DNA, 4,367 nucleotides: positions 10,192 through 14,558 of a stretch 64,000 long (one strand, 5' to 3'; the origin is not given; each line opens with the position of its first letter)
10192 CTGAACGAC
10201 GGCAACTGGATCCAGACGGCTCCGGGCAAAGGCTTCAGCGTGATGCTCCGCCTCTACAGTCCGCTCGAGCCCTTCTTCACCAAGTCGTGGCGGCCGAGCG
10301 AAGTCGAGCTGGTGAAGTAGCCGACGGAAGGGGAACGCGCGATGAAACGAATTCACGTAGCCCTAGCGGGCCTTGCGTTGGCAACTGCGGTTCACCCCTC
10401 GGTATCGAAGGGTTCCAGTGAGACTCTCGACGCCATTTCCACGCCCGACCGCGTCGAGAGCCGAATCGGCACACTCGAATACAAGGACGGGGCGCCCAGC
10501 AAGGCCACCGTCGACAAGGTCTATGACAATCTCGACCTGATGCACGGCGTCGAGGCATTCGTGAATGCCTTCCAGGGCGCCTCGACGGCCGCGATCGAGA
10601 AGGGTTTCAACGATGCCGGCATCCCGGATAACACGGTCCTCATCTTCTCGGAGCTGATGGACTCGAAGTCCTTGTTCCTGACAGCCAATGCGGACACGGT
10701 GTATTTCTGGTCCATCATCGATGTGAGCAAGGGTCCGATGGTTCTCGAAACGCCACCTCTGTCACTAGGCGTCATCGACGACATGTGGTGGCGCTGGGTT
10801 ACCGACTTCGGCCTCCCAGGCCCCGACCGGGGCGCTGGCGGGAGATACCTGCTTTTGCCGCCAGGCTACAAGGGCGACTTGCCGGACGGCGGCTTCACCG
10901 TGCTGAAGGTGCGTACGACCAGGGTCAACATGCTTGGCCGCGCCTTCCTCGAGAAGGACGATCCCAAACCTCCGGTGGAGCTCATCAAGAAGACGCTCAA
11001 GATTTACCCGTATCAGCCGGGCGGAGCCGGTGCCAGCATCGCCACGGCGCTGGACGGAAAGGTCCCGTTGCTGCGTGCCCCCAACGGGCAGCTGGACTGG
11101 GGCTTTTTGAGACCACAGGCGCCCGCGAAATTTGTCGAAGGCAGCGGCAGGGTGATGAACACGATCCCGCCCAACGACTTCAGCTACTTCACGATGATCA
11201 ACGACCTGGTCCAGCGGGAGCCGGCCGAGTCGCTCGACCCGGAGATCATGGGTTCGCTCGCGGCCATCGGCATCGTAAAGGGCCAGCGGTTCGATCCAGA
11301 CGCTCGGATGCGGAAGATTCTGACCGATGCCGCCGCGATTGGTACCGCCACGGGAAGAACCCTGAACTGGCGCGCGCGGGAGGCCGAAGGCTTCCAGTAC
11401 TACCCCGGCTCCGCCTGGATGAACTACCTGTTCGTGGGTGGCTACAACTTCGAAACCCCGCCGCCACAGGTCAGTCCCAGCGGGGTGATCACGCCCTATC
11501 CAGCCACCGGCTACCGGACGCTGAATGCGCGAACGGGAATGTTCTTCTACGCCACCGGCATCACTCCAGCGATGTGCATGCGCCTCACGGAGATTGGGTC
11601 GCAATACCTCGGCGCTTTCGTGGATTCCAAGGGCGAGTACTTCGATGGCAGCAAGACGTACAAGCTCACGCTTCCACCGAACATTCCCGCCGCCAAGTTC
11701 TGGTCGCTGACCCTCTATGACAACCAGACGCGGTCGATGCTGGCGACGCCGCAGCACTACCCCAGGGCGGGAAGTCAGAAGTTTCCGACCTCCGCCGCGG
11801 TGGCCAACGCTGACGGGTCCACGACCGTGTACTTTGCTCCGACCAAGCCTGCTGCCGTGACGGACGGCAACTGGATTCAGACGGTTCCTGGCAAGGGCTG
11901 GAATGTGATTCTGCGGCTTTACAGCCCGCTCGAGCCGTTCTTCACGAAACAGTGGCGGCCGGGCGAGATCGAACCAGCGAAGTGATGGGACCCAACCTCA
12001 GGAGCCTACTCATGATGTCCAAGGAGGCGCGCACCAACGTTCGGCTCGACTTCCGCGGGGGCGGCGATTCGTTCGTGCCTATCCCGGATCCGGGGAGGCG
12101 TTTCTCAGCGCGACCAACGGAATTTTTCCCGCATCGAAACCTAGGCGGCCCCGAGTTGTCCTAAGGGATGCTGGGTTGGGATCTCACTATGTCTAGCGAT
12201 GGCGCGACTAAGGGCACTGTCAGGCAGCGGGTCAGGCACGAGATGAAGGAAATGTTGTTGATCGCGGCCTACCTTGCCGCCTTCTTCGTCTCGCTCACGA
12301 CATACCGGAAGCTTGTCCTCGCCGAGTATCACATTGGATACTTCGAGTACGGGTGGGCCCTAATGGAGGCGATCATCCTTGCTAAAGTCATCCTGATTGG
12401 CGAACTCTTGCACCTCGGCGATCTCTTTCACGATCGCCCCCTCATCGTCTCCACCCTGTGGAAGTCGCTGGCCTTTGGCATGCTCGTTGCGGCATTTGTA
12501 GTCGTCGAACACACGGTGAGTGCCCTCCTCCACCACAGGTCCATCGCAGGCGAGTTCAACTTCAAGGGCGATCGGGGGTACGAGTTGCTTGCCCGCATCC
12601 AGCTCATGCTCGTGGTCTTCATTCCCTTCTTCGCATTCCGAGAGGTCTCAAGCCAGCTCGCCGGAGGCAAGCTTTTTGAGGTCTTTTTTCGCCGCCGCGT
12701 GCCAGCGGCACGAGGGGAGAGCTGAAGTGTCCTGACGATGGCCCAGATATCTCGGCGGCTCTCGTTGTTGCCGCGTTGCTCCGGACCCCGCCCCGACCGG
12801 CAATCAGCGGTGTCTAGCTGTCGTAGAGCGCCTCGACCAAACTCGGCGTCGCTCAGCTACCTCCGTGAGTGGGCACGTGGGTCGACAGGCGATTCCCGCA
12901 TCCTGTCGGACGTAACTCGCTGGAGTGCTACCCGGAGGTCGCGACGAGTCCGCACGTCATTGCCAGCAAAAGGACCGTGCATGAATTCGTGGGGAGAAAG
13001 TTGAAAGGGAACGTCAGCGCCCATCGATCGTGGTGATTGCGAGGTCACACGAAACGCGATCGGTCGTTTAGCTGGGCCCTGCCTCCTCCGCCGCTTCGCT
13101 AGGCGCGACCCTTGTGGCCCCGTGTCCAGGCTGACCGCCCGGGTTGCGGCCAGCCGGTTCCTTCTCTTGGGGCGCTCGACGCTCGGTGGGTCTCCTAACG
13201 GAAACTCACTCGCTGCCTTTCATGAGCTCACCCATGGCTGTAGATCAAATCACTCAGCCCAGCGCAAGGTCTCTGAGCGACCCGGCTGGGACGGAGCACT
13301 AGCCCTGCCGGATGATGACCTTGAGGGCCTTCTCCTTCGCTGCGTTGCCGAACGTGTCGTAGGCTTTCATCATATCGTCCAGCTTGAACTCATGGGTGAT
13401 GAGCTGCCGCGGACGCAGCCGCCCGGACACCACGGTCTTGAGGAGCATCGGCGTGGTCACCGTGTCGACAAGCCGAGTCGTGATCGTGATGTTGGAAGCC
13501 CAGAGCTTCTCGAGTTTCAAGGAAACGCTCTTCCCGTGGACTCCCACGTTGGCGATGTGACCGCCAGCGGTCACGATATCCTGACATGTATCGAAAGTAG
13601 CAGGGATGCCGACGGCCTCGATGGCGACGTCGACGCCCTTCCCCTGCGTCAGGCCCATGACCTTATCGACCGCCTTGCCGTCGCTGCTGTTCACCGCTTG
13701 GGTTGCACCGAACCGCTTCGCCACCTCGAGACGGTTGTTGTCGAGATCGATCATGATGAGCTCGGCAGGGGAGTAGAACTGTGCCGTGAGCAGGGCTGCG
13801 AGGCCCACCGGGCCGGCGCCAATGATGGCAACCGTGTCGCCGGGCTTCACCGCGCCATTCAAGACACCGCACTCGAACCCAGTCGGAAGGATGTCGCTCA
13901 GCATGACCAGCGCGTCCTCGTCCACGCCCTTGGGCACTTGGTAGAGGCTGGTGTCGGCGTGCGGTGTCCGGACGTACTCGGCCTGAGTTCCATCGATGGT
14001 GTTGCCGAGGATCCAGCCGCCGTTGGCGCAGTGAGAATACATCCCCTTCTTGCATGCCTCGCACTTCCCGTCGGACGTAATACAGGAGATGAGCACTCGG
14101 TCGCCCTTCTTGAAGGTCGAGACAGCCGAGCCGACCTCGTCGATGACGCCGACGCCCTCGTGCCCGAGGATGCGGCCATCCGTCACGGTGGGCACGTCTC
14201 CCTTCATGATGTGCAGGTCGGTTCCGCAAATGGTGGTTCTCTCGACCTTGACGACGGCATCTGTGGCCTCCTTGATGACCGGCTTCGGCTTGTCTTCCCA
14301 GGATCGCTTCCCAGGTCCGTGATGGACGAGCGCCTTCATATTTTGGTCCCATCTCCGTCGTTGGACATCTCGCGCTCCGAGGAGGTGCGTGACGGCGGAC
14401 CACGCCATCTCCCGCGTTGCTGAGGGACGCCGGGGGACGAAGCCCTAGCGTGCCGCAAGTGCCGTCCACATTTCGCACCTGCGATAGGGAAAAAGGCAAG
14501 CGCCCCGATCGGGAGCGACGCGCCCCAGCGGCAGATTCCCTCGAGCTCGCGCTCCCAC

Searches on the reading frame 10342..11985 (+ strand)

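Call 64: search_protein_families(library=pfam, proteins=[window:10342-11985:+], max_evalue=0.0001)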
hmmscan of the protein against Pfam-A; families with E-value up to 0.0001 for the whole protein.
window:10342-11985:+ (547 aa): 2 families
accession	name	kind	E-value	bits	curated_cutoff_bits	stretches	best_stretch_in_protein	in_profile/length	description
PF06742.16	DUF1214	-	5.4e-31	107.9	25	1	420-530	2-111/112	Protein of unknown function (DUF1214)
PF06863.17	DUF1254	-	4.5e-26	92.1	22.2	1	97-223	2-133/133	Protein of unknown function (DUF1254)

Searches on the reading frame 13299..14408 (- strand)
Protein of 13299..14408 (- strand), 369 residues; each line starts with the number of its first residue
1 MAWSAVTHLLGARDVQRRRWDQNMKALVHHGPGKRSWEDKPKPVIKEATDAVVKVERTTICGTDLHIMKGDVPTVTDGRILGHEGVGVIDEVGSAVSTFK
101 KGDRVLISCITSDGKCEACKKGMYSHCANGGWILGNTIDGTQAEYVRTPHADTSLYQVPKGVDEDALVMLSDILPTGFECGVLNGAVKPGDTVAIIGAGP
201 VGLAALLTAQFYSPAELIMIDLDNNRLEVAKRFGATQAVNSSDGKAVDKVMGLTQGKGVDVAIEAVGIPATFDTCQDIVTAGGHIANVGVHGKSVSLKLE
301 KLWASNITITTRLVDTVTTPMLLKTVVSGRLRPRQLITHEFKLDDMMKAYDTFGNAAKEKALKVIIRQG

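Call 64: search_protein_families(library=pfam, proteins=[window:13299-14408:-], max_evalue=0.0001)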
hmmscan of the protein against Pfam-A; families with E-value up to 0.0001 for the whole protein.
window:13299-14408:- (369 aa): 4 families
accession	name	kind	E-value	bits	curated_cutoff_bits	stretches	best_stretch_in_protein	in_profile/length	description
PF08240.17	ADH_N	-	1.3e-27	96.5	23.5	1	48-159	2-103/104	Alcohol dehydrogenase GroES-like domain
PF00107.32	ADH_zinc_N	-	1.5e-22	80.4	31.8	1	200-313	1-113/129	Zinc-binding dehydrogenase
PF16912.11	Glu_dehyd_C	-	2.3e-06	27.7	34.9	1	191-352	32-200/211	Glucose dehydrogenase C-terminus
PF13602.12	ADH_zinc_N_2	-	6.6e-06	27.5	27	1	234-351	2-121/134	Zinc-binding dehydrogenase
